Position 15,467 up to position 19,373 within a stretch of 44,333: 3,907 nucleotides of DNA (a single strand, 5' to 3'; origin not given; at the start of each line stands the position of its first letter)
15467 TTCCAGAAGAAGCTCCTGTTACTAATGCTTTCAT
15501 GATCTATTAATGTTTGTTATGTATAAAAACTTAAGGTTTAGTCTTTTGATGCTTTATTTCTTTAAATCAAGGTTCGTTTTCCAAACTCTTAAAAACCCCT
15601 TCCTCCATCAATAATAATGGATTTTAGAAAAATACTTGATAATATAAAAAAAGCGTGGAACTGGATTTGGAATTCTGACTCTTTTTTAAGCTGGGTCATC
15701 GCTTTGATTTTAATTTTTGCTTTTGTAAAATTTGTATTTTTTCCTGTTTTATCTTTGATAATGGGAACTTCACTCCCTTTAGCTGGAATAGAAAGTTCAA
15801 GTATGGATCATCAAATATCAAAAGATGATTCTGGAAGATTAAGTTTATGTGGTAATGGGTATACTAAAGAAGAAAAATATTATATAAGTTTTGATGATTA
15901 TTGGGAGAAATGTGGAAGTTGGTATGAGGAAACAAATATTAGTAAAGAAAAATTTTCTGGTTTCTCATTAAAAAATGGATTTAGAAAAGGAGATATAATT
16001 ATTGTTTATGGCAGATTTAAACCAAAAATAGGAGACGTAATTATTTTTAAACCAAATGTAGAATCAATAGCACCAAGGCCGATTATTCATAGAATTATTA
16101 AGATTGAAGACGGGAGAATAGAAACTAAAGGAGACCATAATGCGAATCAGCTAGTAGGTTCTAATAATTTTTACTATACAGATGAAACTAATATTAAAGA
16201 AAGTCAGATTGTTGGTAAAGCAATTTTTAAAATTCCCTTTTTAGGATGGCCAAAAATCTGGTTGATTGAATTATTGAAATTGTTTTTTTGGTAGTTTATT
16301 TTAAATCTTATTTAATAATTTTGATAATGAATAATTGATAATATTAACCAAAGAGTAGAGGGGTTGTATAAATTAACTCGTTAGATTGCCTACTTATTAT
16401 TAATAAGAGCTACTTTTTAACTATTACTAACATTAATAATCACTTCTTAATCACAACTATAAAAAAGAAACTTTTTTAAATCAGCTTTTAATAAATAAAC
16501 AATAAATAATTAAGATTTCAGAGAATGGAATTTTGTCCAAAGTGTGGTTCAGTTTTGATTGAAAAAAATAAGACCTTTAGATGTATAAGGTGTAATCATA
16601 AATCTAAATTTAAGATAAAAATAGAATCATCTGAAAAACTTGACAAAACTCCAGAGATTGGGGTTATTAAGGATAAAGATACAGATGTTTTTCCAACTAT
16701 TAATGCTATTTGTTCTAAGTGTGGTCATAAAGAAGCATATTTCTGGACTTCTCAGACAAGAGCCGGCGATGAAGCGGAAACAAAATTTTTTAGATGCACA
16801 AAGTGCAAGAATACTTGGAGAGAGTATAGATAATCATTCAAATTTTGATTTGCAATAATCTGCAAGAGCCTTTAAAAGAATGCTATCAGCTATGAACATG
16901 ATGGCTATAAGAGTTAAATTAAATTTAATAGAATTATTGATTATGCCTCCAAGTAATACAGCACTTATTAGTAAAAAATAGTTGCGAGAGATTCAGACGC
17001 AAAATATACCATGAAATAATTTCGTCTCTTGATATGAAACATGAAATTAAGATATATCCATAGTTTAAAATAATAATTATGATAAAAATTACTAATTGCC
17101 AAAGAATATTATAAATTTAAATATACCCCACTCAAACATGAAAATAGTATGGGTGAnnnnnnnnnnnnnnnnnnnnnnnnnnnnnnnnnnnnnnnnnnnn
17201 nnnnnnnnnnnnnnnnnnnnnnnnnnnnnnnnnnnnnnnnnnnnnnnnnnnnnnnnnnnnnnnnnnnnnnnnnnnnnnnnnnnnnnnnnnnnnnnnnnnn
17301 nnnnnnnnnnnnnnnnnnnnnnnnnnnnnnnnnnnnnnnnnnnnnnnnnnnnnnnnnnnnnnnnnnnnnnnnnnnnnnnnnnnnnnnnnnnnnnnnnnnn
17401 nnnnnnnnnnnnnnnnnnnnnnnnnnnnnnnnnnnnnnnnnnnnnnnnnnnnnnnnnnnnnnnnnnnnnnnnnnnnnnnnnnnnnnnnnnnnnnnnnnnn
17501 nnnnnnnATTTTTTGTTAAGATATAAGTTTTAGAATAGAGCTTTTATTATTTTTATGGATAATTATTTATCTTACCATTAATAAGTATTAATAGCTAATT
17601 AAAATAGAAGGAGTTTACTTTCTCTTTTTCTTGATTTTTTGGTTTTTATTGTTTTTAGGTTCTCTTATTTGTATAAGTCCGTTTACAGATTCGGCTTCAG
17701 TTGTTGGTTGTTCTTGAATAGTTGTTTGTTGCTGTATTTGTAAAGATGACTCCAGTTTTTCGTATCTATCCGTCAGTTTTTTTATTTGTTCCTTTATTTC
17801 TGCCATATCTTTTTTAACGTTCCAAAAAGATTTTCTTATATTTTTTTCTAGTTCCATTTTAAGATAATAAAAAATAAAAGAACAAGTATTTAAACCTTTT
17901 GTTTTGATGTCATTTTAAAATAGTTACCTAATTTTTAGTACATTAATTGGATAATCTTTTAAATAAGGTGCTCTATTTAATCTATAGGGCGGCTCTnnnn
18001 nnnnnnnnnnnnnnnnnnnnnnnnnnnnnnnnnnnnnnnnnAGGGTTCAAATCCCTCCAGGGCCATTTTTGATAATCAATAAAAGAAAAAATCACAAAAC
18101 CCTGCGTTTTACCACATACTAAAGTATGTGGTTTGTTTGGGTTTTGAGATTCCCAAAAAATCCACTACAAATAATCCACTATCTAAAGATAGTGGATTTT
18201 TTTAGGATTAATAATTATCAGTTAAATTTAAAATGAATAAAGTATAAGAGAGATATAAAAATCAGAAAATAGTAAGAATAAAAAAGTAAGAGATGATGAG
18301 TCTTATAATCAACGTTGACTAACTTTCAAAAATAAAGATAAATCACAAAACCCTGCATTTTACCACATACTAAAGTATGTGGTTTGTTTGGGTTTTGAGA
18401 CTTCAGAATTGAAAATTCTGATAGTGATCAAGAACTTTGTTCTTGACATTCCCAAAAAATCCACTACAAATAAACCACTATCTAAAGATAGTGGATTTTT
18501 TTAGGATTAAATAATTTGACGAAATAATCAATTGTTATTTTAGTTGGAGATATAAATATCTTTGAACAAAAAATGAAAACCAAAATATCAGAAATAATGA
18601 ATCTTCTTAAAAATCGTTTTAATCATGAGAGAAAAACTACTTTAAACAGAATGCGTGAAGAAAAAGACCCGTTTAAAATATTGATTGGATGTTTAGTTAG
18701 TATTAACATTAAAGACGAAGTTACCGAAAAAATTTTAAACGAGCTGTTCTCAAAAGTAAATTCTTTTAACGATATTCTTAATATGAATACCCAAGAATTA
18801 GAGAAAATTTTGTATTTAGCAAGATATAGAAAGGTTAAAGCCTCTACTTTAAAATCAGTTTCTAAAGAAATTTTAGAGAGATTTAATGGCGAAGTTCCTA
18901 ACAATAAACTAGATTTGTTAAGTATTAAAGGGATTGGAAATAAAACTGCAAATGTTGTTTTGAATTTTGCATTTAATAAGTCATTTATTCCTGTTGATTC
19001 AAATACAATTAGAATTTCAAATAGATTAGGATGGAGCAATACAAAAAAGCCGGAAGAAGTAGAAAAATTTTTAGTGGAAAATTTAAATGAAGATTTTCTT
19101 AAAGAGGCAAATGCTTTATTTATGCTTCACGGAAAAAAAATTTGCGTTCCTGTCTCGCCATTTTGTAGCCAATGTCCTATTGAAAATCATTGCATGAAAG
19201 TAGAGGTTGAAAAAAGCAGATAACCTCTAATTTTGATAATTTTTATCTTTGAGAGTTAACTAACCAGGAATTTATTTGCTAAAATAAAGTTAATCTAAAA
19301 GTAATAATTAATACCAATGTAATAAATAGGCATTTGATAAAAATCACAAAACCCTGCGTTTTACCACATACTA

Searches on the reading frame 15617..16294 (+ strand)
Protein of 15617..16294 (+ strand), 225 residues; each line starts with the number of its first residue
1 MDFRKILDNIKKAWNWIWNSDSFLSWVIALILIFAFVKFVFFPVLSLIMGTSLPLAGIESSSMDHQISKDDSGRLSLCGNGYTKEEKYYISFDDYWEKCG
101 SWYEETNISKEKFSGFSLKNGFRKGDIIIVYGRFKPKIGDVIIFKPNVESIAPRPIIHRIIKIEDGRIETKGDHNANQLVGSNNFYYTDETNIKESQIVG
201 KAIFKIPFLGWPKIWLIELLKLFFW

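Call 49: search_protein_families(library=pfam, proteins=[window:15617-16294:+], max_evalue=0.01)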
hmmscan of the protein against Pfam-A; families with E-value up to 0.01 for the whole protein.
window:15617-16294:+ (225 aa): 1 family
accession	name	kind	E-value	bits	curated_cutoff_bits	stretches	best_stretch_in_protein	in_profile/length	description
PF03839.21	Sec62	-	0.0077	16.5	27.8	0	10-45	87-122/191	Translocation protein Sec62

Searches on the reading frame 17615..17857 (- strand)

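Call 48: search_protein_families(library=pfam, proteins=[window:17615-17857:-], max_evalue=0.01)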
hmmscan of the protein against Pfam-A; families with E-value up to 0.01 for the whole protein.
window:17615-17857:- (80 aa): 1 family
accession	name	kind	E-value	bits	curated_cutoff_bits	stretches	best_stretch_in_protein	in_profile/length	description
PF25541.1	TBCA_PH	-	0.0085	16.2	27.8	1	6-54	75-123/139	PH domain-containing proteins, TBCA domain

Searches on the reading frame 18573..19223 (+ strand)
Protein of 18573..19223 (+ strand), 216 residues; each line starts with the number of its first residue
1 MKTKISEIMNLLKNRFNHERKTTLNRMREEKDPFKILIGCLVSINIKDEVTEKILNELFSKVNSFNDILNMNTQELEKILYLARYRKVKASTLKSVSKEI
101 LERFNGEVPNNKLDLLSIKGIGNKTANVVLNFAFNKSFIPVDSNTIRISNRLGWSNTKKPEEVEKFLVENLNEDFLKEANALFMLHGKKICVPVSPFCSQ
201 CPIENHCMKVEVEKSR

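Call 35: find_encoding_contigs(protein=window:18573-19223:+, flank=4000, max_places=10)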
Protein window:18573-19223:+ (216 aa): 3 contigs read that carry it; 3 places shown.
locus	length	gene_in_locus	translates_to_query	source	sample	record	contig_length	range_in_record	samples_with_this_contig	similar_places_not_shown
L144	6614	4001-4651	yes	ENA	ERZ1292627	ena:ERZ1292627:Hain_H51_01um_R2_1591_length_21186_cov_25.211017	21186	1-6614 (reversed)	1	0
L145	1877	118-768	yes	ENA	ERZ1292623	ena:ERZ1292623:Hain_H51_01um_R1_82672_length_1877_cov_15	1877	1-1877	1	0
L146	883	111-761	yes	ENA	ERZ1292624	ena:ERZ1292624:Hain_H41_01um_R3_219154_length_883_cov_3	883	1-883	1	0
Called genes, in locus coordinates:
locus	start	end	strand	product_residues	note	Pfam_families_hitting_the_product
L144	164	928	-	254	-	PF00106:adh_short, PF01370:Epimerase (faint), PF08659:KR, PF13561:adh_short_C2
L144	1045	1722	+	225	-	-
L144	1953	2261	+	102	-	PF12760:Zn_ribbon_IS1595 (faint), PF01096:Zn_ribbon_TFIIS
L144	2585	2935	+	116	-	-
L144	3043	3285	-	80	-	-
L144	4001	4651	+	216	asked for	PF00730:HhH-GPD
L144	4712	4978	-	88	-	-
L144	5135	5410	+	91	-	-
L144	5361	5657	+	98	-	-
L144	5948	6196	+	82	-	-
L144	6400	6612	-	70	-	?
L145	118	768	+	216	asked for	PF00730:HhH-GPD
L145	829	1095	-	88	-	-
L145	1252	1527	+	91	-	-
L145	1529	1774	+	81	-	-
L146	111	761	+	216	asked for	PF00730:HhH-GPD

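Call 39: search_protein_families(library=pfam, proteins=[L144:5135-5410:+, L144:5361-5657:+, L144:5948-6196:+], max_evalue=0.01)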
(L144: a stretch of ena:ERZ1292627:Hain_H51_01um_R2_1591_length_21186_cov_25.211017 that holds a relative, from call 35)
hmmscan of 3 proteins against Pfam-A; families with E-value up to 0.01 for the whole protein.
L144:5135-5410:+ (91 aa): 1 family
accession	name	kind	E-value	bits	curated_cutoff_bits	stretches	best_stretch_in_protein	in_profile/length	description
PF18810.6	PBECR2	-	0.0033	18.1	27.1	1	3-85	19-102/120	phage-Barnase-EndoU-ColicinE5/D-RelE like nuclease2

L144:5361-5657:+ (98 aa): 1 family
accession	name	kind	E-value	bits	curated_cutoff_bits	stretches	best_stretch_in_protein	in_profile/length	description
PF10049.14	DUF2283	-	0.0059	17.2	23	1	24-71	2-48/49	Protein of unknown function (DUF2283)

L144:5948-6196:+ (82 aa): 3 families
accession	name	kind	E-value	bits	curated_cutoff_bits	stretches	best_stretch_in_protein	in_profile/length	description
PF24113.1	DUF7387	-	0.0042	17.8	27.9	1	9-69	18-73/85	Family of unknown function (DUF7387)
PF21748.3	UPF0150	-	0.0043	17.4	27.3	1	10-46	14-53/64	UPF0150-like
PF15919.11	HicB_lk_antitox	-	0.0079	16.8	27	1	13-49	11-48/123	HicB_like antitoxin of bacterial toxin-antitoxin system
